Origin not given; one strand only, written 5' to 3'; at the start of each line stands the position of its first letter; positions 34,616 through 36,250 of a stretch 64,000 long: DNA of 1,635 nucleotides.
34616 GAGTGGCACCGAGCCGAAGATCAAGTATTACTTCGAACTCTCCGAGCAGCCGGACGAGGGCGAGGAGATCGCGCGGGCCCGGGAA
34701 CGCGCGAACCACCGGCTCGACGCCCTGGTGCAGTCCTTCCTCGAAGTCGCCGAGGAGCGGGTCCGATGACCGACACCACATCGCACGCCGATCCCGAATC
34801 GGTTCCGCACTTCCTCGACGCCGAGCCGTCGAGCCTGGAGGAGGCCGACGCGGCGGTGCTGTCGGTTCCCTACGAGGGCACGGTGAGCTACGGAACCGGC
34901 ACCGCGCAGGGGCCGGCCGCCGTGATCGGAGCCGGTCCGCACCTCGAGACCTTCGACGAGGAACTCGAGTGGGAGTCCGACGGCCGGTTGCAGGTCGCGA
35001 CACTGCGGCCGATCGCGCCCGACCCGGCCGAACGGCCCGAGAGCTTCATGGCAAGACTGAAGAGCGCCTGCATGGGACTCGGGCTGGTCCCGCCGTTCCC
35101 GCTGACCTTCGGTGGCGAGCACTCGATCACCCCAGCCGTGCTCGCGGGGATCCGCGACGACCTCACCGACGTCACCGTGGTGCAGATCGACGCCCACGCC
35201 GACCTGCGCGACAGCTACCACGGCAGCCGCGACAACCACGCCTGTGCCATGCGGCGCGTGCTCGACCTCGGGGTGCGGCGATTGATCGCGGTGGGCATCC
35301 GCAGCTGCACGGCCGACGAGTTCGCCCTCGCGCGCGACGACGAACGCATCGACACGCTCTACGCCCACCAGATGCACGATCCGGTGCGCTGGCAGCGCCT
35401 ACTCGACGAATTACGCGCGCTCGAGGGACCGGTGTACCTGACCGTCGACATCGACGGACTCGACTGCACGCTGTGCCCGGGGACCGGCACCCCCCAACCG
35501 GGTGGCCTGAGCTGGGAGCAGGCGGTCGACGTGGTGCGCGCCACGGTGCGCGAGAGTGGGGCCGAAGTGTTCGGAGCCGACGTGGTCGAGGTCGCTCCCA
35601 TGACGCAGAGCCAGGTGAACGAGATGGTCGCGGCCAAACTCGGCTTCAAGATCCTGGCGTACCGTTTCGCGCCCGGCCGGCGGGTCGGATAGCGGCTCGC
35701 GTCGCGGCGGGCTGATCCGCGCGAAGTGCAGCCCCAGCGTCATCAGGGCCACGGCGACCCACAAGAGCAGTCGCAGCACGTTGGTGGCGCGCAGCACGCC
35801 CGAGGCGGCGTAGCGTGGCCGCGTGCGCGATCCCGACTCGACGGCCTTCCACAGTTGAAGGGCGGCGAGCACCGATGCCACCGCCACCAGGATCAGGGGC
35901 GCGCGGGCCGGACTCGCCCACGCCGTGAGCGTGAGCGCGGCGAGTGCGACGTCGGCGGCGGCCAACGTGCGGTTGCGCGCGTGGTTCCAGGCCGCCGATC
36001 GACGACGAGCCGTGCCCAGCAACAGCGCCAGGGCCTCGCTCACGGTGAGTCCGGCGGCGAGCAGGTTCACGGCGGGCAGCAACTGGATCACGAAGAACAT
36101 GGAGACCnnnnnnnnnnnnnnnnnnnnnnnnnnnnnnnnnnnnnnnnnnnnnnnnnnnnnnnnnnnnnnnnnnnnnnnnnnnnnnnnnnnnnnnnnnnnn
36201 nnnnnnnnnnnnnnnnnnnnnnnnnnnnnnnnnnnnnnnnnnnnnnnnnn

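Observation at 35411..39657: Co-oriented gene string of nucleic-acid-related domains of unknown collective function: NYN-S1, RibD_C-ASCH, cupin, TM protein, DUF429 (RNase-H fold), TM protein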

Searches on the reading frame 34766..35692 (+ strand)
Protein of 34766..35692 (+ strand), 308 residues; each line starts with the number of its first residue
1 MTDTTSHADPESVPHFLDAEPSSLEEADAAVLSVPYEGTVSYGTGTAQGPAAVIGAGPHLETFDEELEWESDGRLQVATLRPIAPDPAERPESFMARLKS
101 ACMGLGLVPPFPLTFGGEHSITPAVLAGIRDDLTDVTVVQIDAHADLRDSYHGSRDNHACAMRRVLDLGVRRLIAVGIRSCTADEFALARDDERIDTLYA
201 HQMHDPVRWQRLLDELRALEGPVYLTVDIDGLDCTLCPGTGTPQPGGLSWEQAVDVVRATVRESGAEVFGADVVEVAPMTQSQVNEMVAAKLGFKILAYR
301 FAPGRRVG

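Call 6: search_protein_families(library=pfam, proteins=[window:34766-35692:+], max_evalue=0.01)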
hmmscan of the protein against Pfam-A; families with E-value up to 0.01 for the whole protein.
window:34766-35692:+ (308 aa): 1 family
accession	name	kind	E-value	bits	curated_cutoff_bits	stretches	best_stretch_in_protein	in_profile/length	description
PF00491.26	Arginase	-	2.3e-57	195.1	22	1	27-296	1-277/280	Arginase family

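Call 7: search_protein_families(library=ncbifam, proteins=[window:34766-35692:+], max_evalue=0.01)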
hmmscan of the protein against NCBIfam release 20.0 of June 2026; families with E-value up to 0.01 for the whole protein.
window:34766-35692:+ (308 aa): 5 families
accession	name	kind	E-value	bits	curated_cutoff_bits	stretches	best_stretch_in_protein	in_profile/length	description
TIGR01230.1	agmatinase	equivalog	3.6e-59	200.6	174.3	1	16-298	3-274/275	agmatinase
NF002564.0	PRK02190.1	subfamily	1.9e-37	129.1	302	1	22-299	28-300/307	agmatinase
TIGR01227.1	hutG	equivalog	7.8e-20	71.3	229.15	1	111-283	113-292/307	formimidoylglutamase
TIGR01229.1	rocF_arginase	equivalog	1e-19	71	227.6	1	110-289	84-285/300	arginase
NF010347.0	PRK13775.1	equivalog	3.9e-08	32.9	381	1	112-281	129-307/331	formimidoylglutamase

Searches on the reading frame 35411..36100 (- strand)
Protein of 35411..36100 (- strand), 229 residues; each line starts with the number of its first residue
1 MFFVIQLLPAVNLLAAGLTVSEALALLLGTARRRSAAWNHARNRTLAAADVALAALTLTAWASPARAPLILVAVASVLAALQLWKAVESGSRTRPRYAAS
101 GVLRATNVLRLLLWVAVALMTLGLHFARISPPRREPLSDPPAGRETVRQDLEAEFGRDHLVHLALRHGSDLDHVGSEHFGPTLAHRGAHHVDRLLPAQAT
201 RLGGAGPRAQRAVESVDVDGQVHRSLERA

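Call 5: search_protein_families(library=padloc, proteins=[window:35411-36100:-], max_evalue=0.01)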
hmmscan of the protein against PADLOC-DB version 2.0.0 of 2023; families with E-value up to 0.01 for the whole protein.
window:35411-36100:- (229 aa): 0 families

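Call 6: search_protein_families(library=pfam, proteins=[window:35411-36100:-], max_evalue=0.01)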
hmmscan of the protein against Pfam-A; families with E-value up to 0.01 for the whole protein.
window:35411-36100:- (229 aa): 0 families

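Call 7: search_protein_families(library=ncbifam, proteins=[window:35411-36100:-], max_evalue=0.01)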
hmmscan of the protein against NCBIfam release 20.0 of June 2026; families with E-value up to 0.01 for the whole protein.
window:35411-36100:- (229 aa): 0 families
